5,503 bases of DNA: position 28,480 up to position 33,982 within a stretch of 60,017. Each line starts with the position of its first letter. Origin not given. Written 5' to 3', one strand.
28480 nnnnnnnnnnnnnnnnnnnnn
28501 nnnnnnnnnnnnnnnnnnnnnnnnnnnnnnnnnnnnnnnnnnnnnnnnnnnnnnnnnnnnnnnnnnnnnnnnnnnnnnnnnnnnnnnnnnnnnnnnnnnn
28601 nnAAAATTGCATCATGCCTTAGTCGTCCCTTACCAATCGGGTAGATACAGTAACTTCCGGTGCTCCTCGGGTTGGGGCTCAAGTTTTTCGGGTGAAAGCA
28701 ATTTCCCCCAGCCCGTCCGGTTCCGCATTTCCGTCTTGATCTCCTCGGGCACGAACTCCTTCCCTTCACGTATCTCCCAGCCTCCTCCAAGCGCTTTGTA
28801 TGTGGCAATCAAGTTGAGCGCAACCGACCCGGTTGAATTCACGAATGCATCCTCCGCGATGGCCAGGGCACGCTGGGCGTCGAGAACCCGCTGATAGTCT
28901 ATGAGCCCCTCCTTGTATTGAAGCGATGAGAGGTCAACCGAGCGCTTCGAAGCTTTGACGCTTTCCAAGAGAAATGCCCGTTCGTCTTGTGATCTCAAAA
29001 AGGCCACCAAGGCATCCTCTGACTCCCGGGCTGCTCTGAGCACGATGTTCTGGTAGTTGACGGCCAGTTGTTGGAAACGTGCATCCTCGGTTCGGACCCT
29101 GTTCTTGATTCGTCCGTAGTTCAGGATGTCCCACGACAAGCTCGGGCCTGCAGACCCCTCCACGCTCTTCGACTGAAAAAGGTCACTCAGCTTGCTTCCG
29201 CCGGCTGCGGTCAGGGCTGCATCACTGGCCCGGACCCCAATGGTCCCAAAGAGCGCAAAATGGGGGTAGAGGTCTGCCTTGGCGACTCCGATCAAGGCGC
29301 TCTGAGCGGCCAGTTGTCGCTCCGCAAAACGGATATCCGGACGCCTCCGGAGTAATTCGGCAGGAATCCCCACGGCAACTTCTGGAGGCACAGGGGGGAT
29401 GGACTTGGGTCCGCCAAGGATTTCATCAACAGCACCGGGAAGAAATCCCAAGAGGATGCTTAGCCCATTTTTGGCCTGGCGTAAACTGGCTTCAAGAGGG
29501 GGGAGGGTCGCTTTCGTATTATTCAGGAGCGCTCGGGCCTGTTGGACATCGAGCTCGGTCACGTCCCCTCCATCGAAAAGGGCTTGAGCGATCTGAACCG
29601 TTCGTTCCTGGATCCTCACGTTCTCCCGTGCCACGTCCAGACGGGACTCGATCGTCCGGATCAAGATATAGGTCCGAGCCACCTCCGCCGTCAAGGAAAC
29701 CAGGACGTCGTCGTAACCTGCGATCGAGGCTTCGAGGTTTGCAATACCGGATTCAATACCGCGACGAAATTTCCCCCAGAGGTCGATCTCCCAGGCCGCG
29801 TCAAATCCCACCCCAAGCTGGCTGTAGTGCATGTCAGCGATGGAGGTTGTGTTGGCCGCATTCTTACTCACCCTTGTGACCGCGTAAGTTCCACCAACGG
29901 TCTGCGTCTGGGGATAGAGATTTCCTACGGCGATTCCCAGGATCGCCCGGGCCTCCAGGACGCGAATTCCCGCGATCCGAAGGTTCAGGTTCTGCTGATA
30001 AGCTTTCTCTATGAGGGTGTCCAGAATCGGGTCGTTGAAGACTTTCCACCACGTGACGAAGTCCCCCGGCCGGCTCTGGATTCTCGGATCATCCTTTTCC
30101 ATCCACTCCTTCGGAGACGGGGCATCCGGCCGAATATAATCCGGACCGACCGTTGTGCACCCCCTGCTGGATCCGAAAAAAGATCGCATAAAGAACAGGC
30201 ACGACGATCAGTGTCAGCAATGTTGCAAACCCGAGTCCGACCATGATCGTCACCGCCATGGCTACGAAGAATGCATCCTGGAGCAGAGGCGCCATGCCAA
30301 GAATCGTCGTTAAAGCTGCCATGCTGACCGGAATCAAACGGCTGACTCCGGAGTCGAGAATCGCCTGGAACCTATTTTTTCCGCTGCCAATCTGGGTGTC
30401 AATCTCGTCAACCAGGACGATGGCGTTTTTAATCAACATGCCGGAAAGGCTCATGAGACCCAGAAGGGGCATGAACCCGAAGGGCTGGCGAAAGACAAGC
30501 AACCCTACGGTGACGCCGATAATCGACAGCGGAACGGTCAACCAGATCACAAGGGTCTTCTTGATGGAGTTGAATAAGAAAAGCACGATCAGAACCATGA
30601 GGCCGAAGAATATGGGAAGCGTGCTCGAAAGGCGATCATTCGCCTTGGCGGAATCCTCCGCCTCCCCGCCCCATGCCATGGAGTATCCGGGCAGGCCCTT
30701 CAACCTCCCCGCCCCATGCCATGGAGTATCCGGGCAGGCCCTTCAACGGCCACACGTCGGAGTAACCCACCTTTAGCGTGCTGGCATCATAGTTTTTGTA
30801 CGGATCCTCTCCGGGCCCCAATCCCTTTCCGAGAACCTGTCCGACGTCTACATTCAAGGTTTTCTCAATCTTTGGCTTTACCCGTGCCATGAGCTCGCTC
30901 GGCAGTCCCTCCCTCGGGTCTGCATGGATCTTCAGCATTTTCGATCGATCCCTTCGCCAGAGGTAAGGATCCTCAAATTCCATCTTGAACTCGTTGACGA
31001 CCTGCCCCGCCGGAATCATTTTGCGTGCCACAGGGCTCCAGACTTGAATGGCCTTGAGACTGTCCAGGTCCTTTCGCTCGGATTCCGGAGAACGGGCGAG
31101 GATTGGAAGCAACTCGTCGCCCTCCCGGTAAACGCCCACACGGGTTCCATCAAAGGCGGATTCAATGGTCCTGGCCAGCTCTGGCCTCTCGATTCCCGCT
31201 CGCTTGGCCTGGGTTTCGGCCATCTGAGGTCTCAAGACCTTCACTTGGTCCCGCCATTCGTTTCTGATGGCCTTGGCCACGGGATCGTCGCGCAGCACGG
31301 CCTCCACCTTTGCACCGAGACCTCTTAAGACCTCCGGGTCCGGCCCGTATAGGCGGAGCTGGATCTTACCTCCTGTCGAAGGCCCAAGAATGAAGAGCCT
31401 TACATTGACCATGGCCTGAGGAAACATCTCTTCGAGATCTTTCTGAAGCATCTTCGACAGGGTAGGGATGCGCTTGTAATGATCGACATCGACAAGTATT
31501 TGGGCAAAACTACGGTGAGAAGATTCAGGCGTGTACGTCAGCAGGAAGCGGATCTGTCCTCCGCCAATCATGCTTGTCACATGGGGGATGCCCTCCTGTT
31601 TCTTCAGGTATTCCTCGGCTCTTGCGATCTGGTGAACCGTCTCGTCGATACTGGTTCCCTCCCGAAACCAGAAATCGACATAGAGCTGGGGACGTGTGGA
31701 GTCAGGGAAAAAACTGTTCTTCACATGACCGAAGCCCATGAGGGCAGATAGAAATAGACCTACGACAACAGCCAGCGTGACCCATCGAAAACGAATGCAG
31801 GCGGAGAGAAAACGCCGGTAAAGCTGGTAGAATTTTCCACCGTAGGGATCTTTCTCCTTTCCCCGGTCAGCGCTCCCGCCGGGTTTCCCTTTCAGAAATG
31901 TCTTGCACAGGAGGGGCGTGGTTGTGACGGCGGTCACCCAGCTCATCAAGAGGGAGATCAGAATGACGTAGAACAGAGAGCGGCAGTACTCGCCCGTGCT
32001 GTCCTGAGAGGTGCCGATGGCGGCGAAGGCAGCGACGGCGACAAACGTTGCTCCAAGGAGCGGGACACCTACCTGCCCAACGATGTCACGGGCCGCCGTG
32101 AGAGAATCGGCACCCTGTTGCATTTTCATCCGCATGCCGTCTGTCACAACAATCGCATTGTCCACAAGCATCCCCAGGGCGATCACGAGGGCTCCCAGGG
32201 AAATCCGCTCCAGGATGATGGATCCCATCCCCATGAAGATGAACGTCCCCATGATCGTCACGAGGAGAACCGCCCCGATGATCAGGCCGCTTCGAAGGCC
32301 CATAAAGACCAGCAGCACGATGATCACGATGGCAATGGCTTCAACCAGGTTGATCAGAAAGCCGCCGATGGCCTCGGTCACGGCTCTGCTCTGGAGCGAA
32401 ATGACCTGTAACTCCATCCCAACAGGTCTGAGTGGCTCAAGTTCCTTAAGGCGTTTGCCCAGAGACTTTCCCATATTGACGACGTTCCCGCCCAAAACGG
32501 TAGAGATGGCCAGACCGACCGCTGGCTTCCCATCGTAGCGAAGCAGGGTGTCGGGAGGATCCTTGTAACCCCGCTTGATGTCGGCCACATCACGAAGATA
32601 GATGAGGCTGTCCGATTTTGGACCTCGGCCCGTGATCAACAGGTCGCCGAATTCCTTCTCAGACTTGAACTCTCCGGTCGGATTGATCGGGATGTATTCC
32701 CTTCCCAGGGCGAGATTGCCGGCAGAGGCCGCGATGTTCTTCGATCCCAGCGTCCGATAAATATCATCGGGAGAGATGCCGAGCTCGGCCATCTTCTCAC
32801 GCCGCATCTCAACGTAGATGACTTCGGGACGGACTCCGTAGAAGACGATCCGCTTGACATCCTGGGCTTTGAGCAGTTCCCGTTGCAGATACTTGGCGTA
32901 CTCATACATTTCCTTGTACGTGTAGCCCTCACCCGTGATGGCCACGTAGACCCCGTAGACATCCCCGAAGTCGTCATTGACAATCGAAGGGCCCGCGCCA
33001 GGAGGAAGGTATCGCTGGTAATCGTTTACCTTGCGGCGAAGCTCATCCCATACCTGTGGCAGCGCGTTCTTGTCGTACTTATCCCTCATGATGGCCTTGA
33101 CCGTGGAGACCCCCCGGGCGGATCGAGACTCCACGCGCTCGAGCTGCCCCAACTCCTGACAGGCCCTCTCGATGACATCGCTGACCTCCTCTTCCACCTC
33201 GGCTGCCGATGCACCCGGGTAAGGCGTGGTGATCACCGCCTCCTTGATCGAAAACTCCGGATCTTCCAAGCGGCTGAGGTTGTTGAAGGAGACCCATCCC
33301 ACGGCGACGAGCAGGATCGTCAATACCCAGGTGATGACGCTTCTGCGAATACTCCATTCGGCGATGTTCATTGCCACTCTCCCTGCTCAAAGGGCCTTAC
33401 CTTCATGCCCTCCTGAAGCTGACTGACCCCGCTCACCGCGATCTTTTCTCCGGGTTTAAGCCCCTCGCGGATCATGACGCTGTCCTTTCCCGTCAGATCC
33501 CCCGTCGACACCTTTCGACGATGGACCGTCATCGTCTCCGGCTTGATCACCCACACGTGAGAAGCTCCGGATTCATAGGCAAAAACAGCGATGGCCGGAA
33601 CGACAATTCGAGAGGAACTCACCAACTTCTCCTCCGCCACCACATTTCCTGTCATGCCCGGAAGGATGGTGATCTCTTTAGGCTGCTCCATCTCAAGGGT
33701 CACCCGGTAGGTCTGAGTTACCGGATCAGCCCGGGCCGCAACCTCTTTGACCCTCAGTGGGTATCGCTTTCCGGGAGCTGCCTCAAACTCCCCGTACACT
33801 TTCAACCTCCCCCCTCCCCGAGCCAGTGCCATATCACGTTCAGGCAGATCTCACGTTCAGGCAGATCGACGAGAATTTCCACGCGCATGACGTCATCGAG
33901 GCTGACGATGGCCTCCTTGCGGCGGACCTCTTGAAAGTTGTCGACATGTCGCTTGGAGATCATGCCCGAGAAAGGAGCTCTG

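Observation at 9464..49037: Single-strand ~40-kb sugar-to-acetate/lactate super-island with an embedded V-type ATPase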

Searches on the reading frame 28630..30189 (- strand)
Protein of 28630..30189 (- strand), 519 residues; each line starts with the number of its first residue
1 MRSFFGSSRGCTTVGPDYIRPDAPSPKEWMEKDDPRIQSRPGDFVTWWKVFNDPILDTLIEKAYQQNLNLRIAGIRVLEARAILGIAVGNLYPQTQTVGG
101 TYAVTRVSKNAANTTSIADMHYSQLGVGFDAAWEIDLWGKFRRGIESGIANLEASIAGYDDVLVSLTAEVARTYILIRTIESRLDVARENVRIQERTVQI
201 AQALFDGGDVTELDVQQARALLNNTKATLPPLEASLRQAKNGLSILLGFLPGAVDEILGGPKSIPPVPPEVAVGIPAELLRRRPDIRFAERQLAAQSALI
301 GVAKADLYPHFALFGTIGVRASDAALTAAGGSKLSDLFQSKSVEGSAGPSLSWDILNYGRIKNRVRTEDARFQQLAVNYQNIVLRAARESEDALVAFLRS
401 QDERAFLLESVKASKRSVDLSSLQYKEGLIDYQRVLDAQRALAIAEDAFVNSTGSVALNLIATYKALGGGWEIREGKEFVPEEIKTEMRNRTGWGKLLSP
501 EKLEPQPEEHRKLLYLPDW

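Call 4: search_protein_families(library=ncbifam, proteins=[window:28630-30189:-], max_evalue=0.00001)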
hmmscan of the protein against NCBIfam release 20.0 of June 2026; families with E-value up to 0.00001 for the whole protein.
window:28630-30189:- (519 aa): 9 families
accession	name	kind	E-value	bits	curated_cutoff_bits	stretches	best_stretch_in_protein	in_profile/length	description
TIGR01845.1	outer_NodT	subfamily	1.5e-94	317.4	210.05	1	10-470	9-460/460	efflux transporter outer membrane subunit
NF007347.1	PRK09837.1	subfamily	1.8e-49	168.9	598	1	10-471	17-459/461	Cu(I)/Ag(I) efflux RND transporter outer membrane protein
NF033143.1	efflux_OM_AdeK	equivalog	2.3e-47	161.9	900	1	49-476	57-467/480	multidrug efflux RND transporter AdeIJK outer membrane channel subunit AdeK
NF033142.1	efflux_OM_AdeC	exception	6.9e-37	127.2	975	1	51-470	59-461/465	multidrug efflux RND transporter AdeABC outer membrane channel subunit AdeC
NF007390.0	PRK09915.1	equivalog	1.1e-31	110.1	597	1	44-472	57-480/488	MdtP family multidrug efflux transporter outer membrane subunit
TIGR01844.1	type_I_sec_TolC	subfamily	3e-22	79.2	225.15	1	60-467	9-397/414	TolC family outer membrane protein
NF047721.1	ToxDrgExpTdeA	equivalog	4.6e-21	75.3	550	1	46-469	49-451/455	toxin/drug exporter TdeA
NF008524.1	PRK11459.1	equivalog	6.7e-20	71.3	650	1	46-471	57-476/478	multidrug resistance outer membrane protein MdtQ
NF052390.1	efflux_OMP_AbuO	equivalog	2.2e-11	43.1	700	1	56-218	245-401/447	multidrug efflux outer membrane protein AbuO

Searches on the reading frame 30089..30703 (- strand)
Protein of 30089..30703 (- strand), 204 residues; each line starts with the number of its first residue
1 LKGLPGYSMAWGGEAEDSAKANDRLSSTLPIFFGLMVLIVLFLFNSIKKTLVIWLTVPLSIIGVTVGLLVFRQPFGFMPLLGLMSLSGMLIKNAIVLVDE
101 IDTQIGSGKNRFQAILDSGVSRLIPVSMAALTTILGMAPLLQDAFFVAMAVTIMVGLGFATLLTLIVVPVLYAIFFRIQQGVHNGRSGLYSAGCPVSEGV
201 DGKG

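Call 4: search_protein_families(library=ncbifam, proteins=[window:30089-30703:-], max_evalue=0.00001)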
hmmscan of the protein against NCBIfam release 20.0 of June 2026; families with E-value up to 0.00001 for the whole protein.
window:30089-30703:- (204 aa): 12 families
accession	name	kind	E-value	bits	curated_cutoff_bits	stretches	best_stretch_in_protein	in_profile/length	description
NF033617.1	RND_permease_2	subfamily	2e-24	85.6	1250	1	6-175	832-1007/1009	multidrug efflux RND transporter permease subunit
TIGR00914.1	2A0601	subfamily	4.3e-22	77.7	701.45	1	5-182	860-1042/1051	CusA/CzcA family heavy metal efflux RND transporter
TIGR00915.1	2A0602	subfamily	5.9e-18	64.2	940.35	1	5-178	852-1031/1050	efflux RND transporter permease subunit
NF007133.0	PRK09579.1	equivalog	4.2e-16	57.7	1763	1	5-178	826-1005/1017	multidrug efflux RND transporter permease subunit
NF000282.2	RND_permease_1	subfamily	3.7e-15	55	1250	1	5-174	852-1026/1029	multidrug efflux RND transporter permease subunit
NF007905.0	PRK10614.1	equivalog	1.6e-14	52.6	1774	1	37-182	863-1015/1025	multidrug efflux RND transporter permease subunit MdtC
NF007131.0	PRK09577.1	equivalog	8.4e-12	43.6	1768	1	21-185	858-1032/1045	multidrug efflux RND transporter permease subunit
NF007798.0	PRK10503.1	equivalog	2.9e-08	31.8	1584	1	36-183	877-1030/1040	MdtB/MuxB family multidrug efflux RND transporter permease subunit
NF007842.1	PRK10555.1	equivalog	5.2e-08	31.2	1854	1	22-176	863-1027/1036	multidrug efflux RND transporter permease AcrD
NF011706.2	PRK15127.1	equivalog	4.8e-07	28.1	2150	1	29-177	877-1031/1049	multidrug efflux RND transporter permease subunit AcrB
TIGR00921.1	2A067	subfamily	5.6e-07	28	351.9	1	25-179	194-350/733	hydrophobe/amphiphile efflux-3 (HAE3) family transporter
NF000037.1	RND_perm_OqxB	exception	1.1e-06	26.7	2200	1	28-175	882-1034/1050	multidrug efflux RND transporter permease subunit OqxB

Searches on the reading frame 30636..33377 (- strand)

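Call 4: search_protein_families(library=ncbifam, proteins=[window:30636-33377:-], max_evalue=0.00001)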
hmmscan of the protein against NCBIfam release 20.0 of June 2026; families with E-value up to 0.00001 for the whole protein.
window:30636-33377:- (913 aa): 12 families
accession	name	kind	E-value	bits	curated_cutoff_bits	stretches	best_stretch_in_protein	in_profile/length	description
NF033617.1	RND_permease_2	subfamily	2.1e-91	307.4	1250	1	7-823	2-810/1009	multidrug efflux RND transporter permease subunit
NF000282.2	RND_permease_1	subfamily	9.2e-78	262.2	1250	1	8-832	3-842/1029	multidrug efflux RND transporter permease subunit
TIGR00915.1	2A0602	subfamily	5.1e-66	223.3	940.35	1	6-827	2-836/1050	efflux RND transporter permease subunit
TIGR00914.1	2A0601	subfamily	5.5e-50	170.1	701.45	1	4-846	4-861/1051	CusA/CzcA family heavy metal efflux RND transporter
NF007842.1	PRK10555.1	equivalog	1.8e-49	168.5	1854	1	6-607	2-615/1036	multidrug efflux RND transporter permease AcrD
NF007133.0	PRK09579.1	equivalog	9.1e-48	162.5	1763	1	3-547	1-542/1017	multidrug efflux RND transporter permease subunit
NF007131.0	PRK09577.1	equivalog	1.1e-46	159.1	1768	1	6-794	2-799/1045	multidrug efflux RND transporter permease subunit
NF007905.0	PRK10614.1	equivalog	4.1e-44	150.6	1774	1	9-628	7-626/1025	multidrug efflux RND transporter permease subunit MdtC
NF007798.0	PRK10503.1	equivalog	8.6e-41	139.5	1584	1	10-781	17-784/1040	MdtB/MuxB family multidrug efflux RND transporter permease subunit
NF011706.2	PRK15127.1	equivalog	1.3e-40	139.2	2150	1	8-522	4-522/1049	multidrug efflux RND transporter permease subunit AcrB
NF000037.1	RND_perm_OqxB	exception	6.3e-37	126.9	2200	1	3-618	1-631/1050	multidrug efflux RND transporter permease subunit OqxB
TIGR00921.1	2A067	subfamily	7.6e-07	27.5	351.9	1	345-534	200-392/733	hydrophobe/amphiphile efflux-3 (HAE3) family transporter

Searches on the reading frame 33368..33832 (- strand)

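Call 4: search_protein_families(library=ncbifam, proteins=[window:33368-33832:-], max_evalue=0.00001)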
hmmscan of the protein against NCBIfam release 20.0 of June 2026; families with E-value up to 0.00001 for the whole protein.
window:33368-33832:- (154 aa): 6 families
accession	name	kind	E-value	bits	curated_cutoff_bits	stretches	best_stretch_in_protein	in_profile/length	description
TIGR01730.1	RND_mfp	subfamily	5.4e-32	111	94.9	1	11-147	190-321/322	efflux RND transporter periplasmic adaptor subunit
TIGR00999.1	8a0102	subfamily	5.1e-13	48.8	319.3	1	20-137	156-268/271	CzcB/NccB family metal efflux transporter periplasmic adaptor subunit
NF033138.2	RND-peri-MexC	equivalog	2.7e-11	43.2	625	1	54-148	281-372/375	MexC family multidrug efflux RND transporter periplasmic adaptor subunit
NF007132.1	PRK09578.1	equivalog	7.7e-07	28.2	512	1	36-151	269-379/396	MexX/AxyX family multidrug efflux RND transporter periplasmic adaptor subunit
NF008589.1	PRK11556.1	equivalog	9.4e-07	28.1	391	1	74-145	317-385/392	MdtA/MuxA family multidrug efflux RND transporter periplasmic adaptor subunit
NF011604.1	PRK15030.1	equivalog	7.2e-06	25.2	765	1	51-147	281-375/397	multidrug efflux RND transporter periplasmic adaptor subunit AcrA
